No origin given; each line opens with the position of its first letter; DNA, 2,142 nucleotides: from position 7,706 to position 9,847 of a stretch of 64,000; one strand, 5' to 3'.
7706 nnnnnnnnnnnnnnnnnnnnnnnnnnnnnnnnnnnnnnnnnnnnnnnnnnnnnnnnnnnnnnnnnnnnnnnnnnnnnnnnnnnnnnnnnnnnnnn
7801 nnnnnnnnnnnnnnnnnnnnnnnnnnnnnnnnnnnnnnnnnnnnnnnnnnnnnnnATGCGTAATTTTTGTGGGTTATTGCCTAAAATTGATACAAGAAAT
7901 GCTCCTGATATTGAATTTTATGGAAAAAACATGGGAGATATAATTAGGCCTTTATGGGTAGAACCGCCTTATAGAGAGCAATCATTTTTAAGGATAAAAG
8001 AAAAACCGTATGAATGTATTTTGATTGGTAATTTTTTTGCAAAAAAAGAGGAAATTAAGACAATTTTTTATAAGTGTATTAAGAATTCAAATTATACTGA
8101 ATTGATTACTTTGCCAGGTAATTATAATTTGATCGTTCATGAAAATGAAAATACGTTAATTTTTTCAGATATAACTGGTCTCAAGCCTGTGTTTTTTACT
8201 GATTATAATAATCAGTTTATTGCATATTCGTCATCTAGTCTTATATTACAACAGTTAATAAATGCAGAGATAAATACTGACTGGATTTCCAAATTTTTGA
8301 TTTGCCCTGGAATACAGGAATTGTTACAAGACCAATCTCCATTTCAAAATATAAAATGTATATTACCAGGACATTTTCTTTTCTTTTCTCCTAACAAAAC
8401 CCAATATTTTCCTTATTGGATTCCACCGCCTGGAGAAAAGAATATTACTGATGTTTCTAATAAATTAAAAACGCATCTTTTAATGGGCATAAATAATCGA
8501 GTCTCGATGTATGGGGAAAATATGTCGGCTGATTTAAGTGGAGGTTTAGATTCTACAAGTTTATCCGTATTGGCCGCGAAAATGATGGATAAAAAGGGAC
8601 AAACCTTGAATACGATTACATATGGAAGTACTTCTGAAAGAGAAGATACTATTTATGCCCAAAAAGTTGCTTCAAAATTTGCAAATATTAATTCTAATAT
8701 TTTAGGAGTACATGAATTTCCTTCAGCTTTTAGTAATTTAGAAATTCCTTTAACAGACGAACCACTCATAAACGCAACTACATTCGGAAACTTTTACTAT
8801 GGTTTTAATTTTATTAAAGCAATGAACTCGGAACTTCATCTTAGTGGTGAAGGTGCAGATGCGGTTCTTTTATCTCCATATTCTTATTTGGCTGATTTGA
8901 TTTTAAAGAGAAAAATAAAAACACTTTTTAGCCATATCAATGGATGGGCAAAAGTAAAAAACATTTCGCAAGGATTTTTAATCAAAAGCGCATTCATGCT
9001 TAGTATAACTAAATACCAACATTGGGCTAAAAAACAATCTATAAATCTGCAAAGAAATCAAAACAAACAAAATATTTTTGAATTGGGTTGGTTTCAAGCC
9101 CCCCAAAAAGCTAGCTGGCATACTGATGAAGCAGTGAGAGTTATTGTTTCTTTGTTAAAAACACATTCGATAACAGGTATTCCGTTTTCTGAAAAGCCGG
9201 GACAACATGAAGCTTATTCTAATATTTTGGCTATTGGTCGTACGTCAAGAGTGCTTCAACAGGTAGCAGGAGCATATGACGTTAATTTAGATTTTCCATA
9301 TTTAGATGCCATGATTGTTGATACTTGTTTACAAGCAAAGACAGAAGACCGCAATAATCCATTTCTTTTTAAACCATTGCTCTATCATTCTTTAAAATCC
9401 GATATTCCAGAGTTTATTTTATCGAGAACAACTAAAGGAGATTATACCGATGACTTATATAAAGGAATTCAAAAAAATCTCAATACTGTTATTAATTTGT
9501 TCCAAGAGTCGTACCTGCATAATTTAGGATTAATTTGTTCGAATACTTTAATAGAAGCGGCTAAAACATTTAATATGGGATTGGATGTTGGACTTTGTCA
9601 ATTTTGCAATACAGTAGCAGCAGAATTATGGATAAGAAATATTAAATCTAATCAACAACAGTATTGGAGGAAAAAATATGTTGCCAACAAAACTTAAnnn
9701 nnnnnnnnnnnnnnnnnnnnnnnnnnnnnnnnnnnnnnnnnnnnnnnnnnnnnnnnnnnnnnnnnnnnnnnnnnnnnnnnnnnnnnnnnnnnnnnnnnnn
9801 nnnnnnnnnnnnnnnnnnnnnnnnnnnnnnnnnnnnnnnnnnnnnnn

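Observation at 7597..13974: Complete lasso-peptide biosynthetic gene cluster (A-C-D-D-B1-B2) in a diderm spore-former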

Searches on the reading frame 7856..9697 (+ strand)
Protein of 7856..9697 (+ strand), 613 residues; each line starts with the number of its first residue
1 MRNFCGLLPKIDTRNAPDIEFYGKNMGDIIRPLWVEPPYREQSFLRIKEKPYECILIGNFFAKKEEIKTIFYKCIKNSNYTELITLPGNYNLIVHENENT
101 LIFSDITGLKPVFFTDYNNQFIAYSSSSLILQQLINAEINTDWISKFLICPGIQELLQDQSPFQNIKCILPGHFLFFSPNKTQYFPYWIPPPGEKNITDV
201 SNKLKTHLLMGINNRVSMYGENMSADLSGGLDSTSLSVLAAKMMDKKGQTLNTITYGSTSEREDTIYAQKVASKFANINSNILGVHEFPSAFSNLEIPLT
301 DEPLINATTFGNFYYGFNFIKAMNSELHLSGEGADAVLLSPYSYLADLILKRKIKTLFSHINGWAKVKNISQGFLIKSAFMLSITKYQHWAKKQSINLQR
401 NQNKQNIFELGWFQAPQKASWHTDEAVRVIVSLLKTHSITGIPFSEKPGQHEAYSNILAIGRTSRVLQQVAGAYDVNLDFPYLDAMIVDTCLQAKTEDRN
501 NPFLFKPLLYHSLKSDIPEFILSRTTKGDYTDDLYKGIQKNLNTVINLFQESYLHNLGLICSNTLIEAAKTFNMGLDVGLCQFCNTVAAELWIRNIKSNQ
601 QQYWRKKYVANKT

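Call 3: search_protein_families(library=pfam, proteins=[window:7856-9697:+], max_evalue=0.01)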
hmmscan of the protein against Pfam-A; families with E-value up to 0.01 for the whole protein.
window:7856-9697:+ (613 aa): 2 families
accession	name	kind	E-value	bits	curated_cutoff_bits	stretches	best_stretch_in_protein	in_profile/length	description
PF00733.27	Asn_synthase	-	2.6e-19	70.5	21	1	221-543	18-301/354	Asparagine synthase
PF02540.23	NAD_synthase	-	0.0054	16.3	21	1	225-294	23-90/242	NAD synthase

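Call 4: search_protein_families(library=ncbifam, proteins=[window:7856-9697:+], max_evalue=0.01)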
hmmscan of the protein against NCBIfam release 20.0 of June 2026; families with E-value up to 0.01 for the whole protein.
window:7856-9697:+ (613 aa): 7 families
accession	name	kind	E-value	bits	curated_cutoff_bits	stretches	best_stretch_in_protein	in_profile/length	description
NF033561.1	macrolact_Ik_Al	subfamily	2.2e-85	287.4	300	1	41-597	36-559/561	albusnodin/ikarugamycin family macrolactam cyclase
NF033535.1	lass_lactam_cya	exception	7.1e-22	77.7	525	2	88-400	121-436/668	lasso peptide isopeptide bond-forming cyclase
TIGR01536.1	asn_synth_AEB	equivalog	3.2e-21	75.9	267.1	1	85-527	119-514/517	asparagine synthase (glutamine-hydrolyzing)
TIGR03108.1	eps_aminotran_1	hypoth_equivalog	3.9e-11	42.3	816.9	1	92-337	127-370/628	XrtA/PEP-CTERM system amidotransferase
NF006949.0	PRK09431.1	equivalog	8e-10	37.9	499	1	164-347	170-363/554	asparagine synthase B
NF010587.0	PRK13980.1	equivalog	0.00012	21.4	255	1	202-296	12-104/267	NAD+ synthase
TIGR00552.1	nadE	equivalog_domain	0.007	15.6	63.65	0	227-281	29-83/251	NAD(+) synthase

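Call 8: find_related_loci(query=window:7856-9697:+, collection=genome_contigs, flank=10000)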
Query window:7856-9697:+ (613 aa) in genome_contigs; peptide patterns used: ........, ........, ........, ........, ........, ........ (x = any residue, [..] = any of these).
29 stretches matched a pattern, but none encodes a relative of the query by tblastn (E <= 1e-3).

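Call 9: find_homologous_proteins(query=window:7856-9697:+, max_evalue=1e-10)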
Query window:7856-9697:+ (613 aa): 69 proteins with E <= 1e-10 among 8000 candidates.
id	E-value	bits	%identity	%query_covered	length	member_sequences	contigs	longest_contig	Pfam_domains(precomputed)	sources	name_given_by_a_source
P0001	0.0e+0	1413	100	100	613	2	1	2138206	PF00733.28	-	-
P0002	9.2e-167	574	45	98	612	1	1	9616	PF00733.28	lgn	-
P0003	1.4e-149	518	44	92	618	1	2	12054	PF00733.28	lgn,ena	-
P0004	2.7e-149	517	43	91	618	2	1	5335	PF00733.28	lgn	-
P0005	3.0e-149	516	42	99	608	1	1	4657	PF00733.28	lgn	-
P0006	5.9e-148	512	44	91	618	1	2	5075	PF00733.28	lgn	-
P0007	1.8e-145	504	42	93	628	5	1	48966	PF00733.28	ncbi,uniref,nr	ncbi:albusnodin/ikarugamycin family macrolactam cyclase [Tychonema sp. LEGE 06208]|uniref:albusnodin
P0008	1.5e-140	488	42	93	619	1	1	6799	PF00733.28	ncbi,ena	-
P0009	6.4e-140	486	40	99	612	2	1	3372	PF00733.28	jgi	-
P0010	3.2e-133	464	39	99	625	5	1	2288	PF00733.28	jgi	jgi:asparagine synthase (glutamine-hydrolysing)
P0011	1.5e-130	455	38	98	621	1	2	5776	PF00733.28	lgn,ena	-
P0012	1.9e-127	444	39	98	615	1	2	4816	PF00733.28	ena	-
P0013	2.1e-127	444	38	98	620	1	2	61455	PF00733.28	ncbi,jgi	jgi:asparagine synthase (glutamine-hydrolysing)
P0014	4.1e-127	443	38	93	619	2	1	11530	PF00733.28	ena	-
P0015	1.8e-125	438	38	98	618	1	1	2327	PF00733.28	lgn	-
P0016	1.7e-123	431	37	100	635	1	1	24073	PF00733.28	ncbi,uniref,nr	ncbi:albusnodin/ikarugamycin family macrolactam cyclase [Nostoc sp. MG11]|uniref:albusnodin/ikarugam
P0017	2.4e-123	431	37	99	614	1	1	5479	PF00733.28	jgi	jgi:asparagine synthase (glutamine-hydrolysing)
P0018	1.3e-122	429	36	95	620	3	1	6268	PF00733.28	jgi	jgi:asparagine synthase (glutamine-hydrolysing)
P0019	7.3e-118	413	35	99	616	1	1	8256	PF00733.28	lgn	-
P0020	1.2e-116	409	35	99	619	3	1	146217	PF00733.28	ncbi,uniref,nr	ncbi:albusnodin/ikarugamycin family macrolactam cyclase [Komarekiella sp. 'clone 1']|uniref:asparagi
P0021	2.0e-116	408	35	98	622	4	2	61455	PF00733.28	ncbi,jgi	jgi:asparagine synthase (glutamine-hydrolysing)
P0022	7.9e-115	403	36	99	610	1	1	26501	PF00733.28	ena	-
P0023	2.2e-111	391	36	92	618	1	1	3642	PF00733.28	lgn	-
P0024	1.0e-108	383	34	99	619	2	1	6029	PF00733.28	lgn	-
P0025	1.5e-108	382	34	99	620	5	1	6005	PF00733.28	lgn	-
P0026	1.1e-106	376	35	94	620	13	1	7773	PF00733.28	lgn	-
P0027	6.4e-105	370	34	99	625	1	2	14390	PF00733.28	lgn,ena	-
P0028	1.7e-102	362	33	98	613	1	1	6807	PF00733.28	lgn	-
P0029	7.3e-102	360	33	99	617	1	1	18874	PF00733.28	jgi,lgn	jgi:asparagine synthase (glutamine-hydrolysing)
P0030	1.1e-101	359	33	99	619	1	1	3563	PF00733.28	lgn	-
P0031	2.5e-81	292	34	80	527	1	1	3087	PF00733.28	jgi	jgi:asparagine synthase (glutamine-hydrolysing)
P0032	1.3e-76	277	30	97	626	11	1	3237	PF00733.28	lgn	-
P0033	7.0e-70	254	29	89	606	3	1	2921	PF00733.28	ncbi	ncbi:MAG: albusnodin/ikarugamycin family macrolactam cyclase [Egibacteraceae bacterium]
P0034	2.8e-54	203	27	85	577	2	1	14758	PF00733.28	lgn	-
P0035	8.7e-53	198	35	57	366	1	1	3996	PF00733.28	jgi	-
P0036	6.5e-42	162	24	99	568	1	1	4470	PF00733.28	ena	-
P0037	2.7e-40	157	26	67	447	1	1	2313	PF00733.28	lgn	-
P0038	3.4e-38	150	24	84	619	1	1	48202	PF00733.28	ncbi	ncbi:MAG: asparagine synthase-related protein [Egibacteraceae bacterium]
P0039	2.1e-36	144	24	84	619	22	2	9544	PF00733.28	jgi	jgi:asparagine synthase (glutamine-hydrolysing)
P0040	4.3e-34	136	23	84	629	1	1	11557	PF00733.28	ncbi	-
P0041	4.5e-34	136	23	92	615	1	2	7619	PF00733.28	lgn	-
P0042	1.1e-32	132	24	83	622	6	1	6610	PF00733.28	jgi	jgi:asparagine synthase (glutamine-hydrolysing)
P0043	1.9e-32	131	23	83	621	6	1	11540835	PF00733.28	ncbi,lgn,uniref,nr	ncbi:asparagine synthase-related protein [Streptomyces sp. DSM 40750]|uniref:asparagine synthase-rel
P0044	7.9e-32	129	24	83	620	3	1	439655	PF00733.28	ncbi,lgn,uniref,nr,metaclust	ncbi:asparagine synthase (glutamine-hydrolysing) [Streptomyces sp. cf386]|uniref:asparagine synthase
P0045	4.9e-31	126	24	83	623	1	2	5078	PF00733.28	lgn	-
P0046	5.2e-30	123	24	92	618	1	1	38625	PF00733.28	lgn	-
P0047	1.1e-29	122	23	88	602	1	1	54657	PF00733.28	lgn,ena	-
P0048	5.4e-29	119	22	84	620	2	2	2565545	PF00733.28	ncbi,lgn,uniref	ncbi:lasso peptide isopeptide bond-forming cyclase [Streptomyces minutiscleroticus]|uniref:lasso pep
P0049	3.0e-28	117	21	88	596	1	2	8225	PF00733.28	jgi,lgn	jgi:asparagine synthase (glutamine-hydrolysing)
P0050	7.6e-28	116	22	89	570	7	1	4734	PF00733.28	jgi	jgi:asparagine synthase (glutamine-hydrolysing)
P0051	1.8e-27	114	23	83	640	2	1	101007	PF00733.28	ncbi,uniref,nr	ncbi:asparagine synthase-related protein [Streptomyces adelaidensis]|uniref:asparagine synthase-rela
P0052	1.8e-27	114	24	83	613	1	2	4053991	PF00733.28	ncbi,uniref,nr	ncbi:hypothetical protein I5Q34_24685 [Streptomyces sp. AV19]|uniref:asparagine synthase-related pro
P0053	2.2e-27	114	25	83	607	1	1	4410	PF00733.28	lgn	-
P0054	2.0e-26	111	24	78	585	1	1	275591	PF00733.28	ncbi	ncbi:asparagine synthase-related protein [Streptomyces sp. NPDC002643]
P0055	7.6e-26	109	22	92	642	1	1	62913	PF00733.28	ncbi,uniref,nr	ncbi:albusnodin/ikarugamycin family macrolactam cyclase [Actinomadura sp. 7K534]|uniref:albusnodin/i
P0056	8.2e-26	109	22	92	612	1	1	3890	PF00733.28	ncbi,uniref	ncbi:asparagine synthase-related protein [Streptomyces sp. URMC 123]|uniref:asparagine synthase-rela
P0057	5.1e-25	106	22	92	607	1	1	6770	PF00733.28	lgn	-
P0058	9.0e-25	105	23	83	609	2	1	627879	PF00733.28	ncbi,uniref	ncbi:asparagine synthase-related protein [Streptomyces luteireticuli]|uniref:asparagine synthase (gl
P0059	2.8e-24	104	22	92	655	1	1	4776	PF00733.28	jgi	jgi:asparagine synthase (glutamine-hydrolysing)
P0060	6.7e-23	99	21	92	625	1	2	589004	PF00733.28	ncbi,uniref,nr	ncbi:asparagine synthase-related protein [Actinomadura syzygii]|uniref:asparagine synthase (glutamin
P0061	6.8e-23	99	23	92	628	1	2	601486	PF00733.28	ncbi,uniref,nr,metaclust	ncbi:asparagine synthase-related protein [Actinomadura chibensis]|uniref:asparagine synthase (glutam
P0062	8.5e-23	99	23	80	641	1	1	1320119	PF00733.28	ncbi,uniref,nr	ncbi:asparagine synthase-related protein [Actinomadura decatromicini]|uniref:asparagine synthase (gl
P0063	1.3e-22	98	22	85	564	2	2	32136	PF00733.28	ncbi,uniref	ncbi:asparagine synthase-related protein [Streptomyces sp. NPDC021218]|uniref:asparagine synthase-re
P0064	1.4e-22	98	21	89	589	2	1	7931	PF00733.28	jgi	-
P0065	5.9e-22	96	24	62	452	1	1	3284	PF00733.28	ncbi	ncbi:MAG: asparagine synthase-related protein [Spirillospora sp.]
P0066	1.1e-21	95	24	83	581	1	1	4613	PF00733.28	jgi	jgi:asparagine synthase (glutamine-hydrolysing)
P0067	1.2e-19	88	22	84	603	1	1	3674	PF00733.28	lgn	-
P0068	4.1e-18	83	21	92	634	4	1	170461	PF00733.28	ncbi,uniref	ncbi:asparagine synthase-related protein [Streptomyces sp. NPDC059122]|uniref:asparagine synthase-re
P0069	1.4e-17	82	20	93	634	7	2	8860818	PF00733.28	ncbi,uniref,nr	ncbi:asparagine synthetase B family protein [Streptomyces sp. BHT-5-2]|uniref:asparagine synthase-re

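Call 10: find_encoding_contigs(protein=P0001, flank=10000, max_places=4)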
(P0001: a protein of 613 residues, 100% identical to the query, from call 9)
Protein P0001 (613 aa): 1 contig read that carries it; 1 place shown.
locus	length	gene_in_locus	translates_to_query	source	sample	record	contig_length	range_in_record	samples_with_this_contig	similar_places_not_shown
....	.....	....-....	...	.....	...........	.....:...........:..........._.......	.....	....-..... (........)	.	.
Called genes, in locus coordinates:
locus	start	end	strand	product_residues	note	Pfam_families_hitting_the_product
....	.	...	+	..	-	?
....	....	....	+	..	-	-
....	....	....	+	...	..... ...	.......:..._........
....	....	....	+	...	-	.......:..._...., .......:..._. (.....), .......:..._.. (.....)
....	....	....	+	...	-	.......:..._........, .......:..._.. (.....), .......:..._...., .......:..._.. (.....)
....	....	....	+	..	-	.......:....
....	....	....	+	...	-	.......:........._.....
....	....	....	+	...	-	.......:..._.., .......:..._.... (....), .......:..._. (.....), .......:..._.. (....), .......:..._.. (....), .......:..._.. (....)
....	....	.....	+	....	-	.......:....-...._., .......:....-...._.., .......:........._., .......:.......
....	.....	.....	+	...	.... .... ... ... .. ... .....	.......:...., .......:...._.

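Call 11: find_encoding_contigs(protein=P0002, flank=10000, max_places=3)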
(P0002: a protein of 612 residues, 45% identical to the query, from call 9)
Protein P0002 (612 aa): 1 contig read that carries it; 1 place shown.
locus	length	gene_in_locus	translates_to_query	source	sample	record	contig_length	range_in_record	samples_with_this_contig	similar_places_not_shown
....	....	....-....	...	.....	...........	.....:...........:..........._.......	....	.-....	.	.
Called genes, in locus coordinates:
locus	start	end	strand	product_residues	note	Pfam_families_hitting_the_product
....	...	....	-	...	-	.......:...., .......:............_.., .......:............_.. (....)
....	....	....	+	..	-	-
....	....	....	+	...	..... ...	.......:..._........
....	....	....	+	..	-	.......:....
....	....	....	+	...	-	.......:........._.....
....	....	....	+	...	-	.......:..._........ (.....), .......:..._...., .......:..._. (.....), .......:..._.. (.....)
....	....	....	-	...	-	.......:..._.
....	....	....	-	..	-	-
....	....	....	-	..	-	-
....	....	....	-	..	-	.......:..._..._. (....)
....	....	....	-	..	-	-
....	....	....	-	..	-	?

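Call 12: find_encoding_contigs(protein=P0007, flank=10000, max_places=3)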
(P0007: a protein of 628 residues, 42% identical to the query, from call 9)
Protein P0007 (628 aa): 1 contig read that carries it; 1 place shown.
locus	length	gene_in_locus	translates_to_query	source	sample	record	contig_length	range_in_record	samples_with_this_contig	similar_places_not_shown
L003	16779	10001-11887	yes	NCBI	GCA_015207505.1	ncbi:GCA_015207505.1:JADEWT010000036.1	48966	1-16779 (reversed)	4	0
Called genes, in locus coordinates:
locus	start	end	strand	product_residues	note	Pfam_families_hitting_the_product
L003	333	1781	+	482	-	PF00270:DEAD, PF00271:Helicase_C, PF16124:RecQ_Zn_bind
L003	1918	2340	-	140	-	-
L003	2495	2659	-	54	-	-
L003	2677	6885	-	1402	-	PF12770:CHAT, PF24885:TPR_NPHP3, PF13424:TPR_12, PF14938:SNAP, PF13424:TPR_12, PF17874:TPR_MalT, PF24885:TPR_NPHP3, PF13424:TPR_12, +22 more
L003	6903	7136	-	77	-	-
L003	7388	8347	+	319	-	PF01479:S4, PF00849:PseudoU_synth_2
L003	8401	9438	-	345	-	PF01135:PCMT, PF13847:Methyltransf_31, PF13649:Methyltransf_25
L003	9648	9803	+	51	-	-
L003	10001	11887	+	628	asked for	PF00733:Asn_synthase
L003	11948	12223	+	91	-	PF05402:PqqD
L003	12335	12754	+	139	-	PF13471:Transglut_core3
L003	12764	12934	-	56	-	-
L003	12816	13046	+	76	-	-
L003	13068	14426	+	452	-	PF00664:ABC_membrane (weak), PF00005:ABC_tran, PF02463:SMC_N (faint), PF13304:AAA_21 (faint)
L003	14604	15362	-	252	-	PF00427:PBS_linker_poly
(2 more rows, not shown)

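Call 27: search_solved_structures(query=window:7856-9697:+, max_evalue=0.001)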
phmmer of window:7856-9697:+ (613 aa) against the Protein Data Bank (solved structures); distinct sequences matched with E-value up to 0.001: 0.

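Call 29: find_encoding_contigs(protein=P0003, flank=9000, max_places=2)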
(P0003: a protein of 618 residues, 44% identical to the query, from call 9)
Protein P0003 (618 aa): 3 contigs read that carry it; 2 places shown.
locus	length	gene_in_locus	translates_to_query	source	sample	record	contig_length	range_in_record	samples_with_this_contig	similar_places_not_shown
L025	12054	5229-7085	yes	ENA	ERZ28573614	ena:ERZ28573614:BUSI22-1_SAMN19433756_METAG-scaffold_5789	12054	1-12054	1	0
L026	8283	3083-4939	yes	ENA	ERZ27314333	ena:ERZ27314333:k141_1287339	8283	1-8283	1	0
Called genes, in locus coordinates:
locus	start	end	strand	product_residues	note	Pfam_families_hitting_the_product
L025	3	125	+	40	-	?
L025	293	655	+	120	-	PF13316:DUF4087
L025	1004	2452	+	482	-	PF00270:DEAD, PF00271:Helicase_C, PF16124:RecQ_Zn_bind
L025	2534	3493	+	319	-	PF01479:S4, PF00849:PseudoU_synth_2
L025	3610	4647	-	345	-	PF01135:PCMT, PF13649:Methyltransf_25, PF13847:Methyltransf_31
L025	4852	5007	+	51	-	-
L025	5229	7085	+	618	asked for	PF00733:Asn_synthase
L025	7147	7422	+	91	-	PF05402:PqqD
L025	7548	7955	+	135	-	PF13471:Transglut_core3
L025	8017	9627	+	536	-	PF00664:ABC_membrane, PF00005:ABC_tran, PF02463:SMC_N (faint), PF13304:AAA_21 (faint)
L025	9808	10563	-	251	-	PF00427:PBS_linker_poly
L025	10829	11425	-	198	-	PF09367:CpeS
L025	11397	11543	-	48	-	-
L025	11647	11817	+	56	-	PF04485:NblA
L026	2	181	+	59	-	?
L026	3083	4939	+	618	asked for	PF00733:Asn_synthase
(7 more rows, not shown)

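Call 30: find_encoding_contigs(protein=P0013, flank=10000, max_places=2)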
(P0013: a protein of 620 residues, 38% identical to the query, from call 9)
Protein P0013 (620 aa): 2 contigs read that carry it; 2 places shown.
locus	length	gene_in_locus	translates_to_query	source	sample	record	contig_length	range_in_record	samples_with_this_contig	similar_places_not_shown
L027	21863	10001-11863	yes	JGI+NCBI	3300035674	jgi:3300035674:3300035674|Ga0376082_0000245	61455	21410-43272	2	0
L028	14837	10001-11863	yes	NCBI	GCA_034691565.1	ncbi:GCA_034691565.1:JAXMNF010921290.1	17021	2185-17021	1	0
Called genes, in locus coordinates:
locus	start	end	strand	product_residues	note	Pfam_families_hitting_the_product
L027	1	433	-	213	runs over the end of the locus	-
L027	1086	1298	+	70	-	-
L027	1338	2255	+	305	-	PF00989:PAS (weak), PF08448:PAS_4 (weak), PF13188:PAS_8 (weak), PF13426:PAS_9, PF00165:HTH_AraC (weak), PF12833:HTH_18, PF00165:HTH_AraC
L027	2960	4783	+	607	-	PF00005:ABC_tran, PF13304:AAA_21 (faint)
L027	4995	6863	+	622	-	PF00733:Asn_synthase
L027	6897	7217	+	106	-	PF05402:PqqD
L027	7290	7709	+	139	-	PF13471:Transglut_core3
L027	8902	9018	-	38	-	-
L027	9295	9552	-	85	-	-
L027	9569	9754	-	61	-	-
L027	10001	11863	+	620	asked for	PF00733:Asn_synthase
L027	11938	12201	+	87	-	PF05402:PqqD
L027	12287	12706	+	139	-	PF13471:Transglut_core3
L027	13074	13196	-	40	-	-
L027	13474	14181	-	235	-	PF00005:ABC_tran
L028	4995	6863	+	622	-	PF00733:Asn_synthase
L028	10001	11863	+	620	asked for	PF00733:Asn_synthase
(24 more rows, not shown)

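Call 31: find_encoding_contigs(protein=P0022, flank=9000, max_places=2)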
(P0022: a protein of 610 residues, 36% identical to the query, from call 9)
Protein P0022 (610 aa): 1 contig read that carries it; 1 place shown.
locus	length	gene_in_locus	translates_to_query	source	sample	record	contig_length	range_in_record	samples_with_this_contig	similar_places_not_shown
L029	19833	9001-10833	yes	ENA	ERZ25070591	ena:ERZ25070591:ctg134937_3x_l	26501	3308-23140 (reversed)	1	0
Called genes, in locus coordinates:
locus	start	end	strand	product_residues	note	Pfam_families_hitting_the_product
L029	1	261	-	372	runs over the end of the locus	PF01385:OrfB_IS605, PF07282:Cas12f1-like_TNB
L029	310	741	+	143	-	PF01797:Y1_Tnp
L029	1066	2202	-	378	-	PF00805:Pentapeptide (weak)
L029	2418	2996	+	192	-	PF00589:Phage_integrase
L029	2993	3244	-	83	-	-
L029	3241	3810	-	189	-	-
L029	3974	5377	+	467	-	-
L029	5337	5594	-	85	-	-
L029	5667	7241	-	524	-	-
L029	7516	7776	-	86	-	-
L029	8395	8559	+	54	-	-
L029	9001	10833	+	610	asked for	PF00733:Asn_synthase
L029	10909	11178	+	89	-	PF05402:PqqD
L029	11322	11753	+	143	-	PF13471:Transglut_core3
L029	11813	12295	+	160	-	-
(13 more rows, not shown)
